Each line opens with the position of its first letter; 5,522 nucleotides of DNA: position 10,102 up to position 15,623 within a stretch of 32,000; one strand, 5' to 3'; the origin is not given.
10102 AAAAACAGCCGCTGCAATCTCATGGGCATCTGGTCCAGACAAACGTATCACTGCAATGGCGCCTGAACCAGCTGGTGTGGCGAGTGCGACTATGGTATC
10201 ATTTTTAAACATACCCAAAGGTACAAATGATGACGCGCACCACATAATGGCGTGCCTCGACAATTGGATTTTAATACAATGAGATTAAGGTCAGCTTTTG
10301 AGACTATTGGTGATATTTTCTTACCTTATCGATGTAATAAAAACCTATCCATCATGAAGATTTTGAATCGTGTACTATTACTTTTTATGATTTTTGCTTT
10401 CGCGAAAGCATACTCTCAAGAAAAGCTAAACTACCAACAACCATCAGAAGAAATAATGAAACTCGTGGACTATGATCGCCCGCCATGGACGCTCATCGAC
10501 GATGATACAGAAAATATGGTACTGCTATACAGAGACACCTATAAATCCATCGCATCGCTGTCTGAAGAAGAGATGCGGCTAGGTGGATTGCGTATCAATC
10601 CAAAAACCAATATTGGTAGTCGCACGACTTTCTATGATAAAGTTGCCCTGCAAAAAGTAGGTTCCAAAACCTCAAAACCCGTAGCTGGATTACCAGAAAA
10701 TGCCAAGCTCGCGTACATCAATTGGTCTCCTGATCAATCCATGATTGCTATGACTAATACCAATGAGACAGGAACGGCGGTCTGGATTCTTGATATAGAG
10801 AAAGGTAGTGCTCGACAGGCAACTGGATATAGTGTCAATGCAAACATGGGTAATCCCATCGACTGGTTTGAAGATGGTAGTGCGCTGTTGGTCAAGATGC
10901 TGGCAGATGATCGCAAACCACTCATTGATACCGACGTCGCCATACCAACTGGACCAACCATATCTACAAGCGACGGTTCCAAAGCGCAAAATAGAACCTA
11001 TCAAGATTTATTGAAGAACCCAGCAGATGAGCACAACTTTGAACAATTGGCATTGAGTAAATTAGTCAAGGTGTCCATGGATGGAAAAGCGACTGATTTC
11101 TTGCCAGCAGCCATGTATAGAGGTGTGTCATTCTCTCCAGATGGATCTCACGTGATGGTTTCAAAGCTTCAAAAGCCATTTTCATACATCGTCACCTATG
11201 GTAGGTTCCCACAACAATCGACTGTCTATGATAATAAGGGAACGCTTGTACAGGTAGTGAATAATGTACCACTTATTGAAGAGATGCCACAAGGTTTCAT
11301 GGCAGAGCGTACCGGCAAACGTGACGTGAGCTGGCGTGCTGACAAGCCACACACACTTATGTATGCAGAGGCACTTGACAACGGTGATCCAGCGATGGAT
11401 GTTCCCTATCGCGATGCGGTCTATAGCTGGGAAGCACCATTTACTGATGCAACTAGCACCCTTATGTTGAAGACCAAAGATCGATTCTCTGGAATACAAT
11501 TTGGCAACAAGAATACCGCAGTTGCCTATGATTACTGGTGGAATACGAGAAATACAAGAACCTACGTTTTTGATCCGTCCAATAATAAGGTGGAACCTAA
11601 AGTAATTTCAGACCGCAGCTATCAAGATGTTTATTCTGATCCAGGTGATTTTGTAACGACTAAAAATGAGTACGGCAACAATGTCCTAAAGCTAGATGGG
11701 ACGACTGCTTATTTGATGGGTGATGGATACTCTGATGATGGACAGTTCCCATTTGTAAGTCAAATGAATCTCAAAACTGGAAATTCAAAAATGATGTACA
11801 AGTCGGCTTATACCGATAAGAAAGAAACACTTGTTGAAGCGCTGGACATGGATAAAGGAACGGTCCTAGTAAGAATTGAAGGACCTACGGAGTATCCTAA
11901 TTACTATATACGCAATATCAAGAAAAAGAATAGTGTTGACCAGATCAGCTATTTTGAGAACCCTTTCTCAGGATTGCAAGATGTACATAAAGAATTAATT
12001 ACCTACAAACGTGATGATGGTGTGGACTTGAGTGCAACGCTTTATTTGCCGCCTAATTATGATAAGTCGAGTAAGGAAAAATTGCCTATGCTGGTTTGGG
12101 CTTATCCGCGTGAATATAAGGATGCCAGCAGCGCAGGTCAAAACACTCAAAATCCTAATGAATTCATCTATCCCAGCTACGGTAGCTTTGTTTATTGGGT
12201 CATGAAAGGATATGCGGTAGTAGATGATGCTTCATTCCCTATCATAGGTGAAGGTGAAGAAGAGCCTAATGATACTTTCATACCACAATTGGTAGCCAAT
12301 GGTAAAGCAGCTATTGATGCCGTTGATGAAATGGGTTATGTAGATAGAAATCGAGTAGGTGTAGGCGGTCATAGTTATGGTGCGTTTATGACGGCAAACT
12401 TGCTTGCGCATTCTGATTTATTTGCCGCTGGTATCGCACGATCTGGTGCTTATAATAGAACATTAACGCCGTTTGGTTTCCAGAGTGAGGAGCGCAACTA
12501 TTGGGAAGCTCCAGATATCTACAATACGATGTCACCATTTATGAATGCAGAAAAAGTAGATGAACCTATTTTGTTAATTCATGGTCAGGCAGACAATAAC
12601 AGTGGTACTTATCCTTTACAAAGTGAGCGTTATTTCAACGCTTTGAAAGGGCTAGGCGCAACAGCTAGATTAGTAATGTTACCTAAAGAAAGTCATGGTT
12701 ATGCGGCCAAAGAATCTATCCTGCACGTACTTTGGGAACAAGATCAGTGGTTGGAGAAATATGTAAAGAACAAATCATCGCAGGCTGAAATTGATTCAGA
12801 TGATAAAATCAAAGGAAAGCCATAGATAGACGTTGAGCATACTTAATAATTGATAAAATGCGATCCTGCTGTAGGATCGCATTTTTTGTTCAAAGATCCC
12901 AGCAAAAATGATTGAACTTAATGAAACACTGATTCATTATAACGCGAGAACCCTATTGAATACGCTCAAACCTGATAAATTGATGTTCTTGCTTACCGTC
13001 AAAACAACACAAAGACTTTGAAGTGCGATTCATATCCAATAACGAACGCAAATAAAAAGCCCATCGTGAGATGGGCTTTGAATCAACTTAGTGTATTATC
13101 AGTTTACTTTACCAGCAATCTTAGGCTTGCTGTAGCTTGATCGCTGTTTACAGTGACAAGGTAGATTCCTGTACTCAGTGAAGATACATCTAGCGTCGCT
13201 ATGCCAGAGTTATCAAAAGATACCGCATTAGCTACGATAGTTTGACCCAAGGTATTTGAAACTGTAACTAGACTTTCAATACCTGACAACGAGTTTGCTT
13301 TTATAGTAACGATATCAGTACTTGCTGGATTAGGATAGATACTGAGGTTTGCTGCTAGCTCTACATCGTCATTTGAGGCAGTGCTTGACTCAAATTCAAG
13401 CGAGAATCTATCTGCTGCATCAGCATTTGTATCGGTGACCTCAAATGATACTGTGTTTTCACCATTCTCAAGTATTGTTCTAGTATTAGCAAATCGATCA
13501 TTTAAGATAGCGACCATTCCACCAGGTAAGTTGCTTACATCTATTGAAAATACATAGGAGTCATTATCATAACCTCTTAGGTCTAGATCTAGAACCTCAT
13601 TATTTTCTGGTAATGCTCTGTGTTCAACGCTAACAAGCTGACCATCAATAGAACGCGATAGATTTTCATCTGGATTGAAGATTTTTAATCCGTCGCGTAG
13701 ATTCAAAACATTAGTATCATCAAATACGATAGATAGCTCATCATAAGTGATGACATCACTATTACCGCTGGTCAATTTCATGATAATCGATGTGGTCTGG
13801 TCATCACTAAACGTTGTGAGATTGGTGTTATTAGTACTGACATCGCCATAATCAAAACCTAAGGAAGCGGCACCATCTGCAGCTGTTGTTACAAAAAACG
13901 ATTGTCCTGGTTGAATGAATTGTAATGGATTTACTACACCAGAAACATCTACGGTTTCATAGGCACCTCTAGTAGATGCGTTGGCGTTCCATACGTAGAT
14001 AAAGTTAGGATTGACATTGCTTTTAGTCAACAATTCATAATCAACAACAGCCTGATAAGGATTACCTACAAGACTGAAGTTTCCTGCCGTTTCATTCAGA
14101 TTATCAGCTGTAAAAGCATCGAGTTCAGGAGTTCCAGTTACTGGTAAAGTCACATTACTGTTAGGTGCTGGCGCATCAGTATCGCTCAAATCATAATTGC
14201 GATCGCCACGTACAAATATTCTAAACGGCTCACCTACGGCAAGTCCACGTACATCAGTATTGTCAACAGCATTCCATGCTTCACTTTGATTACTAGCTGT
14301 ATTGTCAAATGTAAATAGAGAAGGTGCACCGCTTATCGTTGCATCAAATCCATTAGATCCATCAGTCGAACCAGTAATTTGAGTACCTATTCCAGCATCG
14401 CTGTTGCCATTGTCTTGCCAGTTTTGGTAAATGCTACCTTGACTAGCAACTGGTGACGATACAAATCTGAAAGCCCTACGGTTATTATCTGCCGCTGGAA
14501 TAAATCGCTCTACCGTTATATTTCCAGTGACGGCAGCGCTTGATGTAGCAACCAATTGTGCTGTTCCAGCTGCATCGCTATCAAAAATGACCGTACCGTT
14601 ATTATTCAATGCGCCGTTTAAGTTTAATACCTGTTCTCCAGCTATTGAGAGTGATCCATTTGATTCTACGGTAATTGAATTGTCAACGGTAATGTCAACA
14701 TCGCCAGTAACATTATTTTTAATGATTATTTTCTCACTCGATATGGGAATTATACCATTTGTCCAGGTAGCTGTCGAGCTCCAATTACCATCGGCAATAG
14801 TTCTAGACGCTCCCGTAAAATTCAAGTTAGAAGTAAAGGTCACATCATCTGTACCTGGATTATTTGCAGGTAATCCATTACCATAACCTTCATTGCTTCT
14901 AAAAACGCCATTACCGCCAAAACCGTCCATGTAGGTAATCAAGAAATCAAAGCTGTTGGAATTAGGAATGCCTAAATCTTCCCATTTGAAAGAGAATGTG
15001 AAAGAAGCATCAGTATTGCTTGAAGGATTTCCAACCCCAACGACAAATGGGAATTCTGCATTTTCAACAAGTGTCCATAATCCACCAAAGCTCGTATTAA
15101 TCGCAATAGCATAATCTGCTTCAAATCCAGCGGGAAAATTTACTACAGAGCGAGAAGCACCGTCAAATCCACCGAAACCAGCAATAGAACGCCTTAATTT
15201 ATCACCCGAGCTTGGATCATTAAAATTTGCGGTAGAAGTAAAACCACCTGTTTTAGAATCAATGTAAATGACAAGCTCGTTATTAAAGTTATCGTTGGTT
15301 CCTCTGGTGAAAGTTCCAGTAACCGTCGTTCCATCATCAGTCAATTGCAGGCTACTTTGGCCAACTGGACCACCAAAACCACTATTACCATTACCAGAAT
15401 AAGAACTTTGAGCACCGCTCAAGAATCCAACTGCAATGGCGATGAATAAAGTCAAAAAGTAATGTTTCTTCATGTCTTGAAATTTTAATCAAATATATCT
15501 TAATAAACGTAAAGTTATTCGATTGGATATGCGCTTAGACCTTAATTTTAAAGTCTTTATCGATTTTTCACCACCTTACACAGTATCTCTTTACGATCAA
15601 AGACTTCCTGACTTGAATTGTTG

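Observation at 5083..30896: The perfect 14-bp palindrome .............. occurs 8 times in 32 kb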

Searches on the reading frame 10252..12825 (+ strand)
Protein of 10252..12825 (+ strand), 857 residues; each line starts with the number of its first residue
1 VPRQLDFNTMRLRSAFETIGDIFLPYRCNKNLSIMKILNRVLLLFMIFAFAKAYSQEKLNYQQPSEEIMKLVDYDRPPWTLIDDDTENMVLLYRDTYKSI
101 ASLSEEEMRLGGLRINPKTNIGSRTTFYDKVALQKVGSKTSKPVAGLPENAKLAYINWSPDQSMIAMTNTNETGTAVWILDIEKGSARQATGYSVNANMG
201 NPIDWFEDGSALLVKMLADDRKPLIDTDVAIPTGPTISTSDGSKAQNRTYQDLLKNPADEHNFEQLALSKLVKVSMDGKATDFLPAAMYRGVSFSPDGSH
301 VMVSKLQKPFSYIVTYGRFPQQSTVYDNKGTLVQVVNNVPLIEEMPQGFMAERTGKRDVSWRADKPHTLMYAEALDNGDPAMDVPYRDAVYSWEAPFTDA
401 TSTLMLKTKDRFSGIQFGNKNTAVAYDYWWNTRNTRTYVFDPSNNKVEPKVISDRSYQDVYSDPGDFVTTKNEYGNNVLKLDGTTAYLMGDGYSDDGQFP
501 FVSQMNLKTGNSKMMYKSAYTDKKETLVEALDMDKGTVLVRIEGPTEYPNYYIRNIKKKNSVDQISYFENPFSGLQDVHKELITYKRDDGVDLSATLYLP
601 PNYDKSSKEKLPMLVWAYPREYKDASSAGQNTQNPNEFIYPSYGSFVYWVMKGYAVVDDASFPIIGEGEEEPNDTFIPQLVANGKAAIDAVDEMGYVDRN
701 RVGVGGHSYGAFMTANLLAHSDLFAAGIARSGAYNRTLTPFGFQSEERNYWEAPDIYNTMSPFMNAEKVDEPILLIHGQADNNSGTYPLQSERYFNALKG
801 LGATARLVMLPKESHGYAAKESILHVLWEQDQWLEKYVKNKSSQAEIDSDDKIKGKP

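Call 7: search_protein_families(library=pfam, proteins=[window:10252-12825:+])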
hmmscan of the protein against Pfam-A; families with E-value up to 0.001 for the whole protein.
window:10252-12825:+ (857 aa): 4 families
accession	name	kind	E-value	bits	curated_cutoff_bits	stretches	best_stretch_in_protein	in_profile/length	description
PF00326.27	Peptidase_S9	-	7.3e-26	91.4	22.6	1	686-840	50-212/213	Prolyl oligopeptidase family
PF02129.25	Peptidase_S15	-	2.5e-10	41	23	1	589-719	1-114/262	X-Pro dipeptidyl-peptidase (S15 family)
PF01738.24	DLH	-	4e-05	23.7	21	1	680-823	77-194/217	Dienelactone hydrolase family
PF25174.1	Beta-prop_THOC3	-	0.00033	20.2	305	0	139-216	77-148/272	THOC3 beta-propeller domain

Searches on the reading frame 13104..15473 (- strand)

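Call 7: search_protein_families(library=pfam, proteins=[window:13104-15473:-])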
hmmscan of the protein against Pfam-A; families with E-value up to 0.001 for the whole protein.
window:13104-15473:- (789 aa): 1 family
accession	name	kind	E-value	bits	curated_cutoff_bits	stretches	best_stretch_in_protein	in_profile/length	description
PF18962.6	Por_Secre_tail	-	3.6e-12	46.8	27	1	712-783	1-70/75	Secretion system C-terminal sorting domain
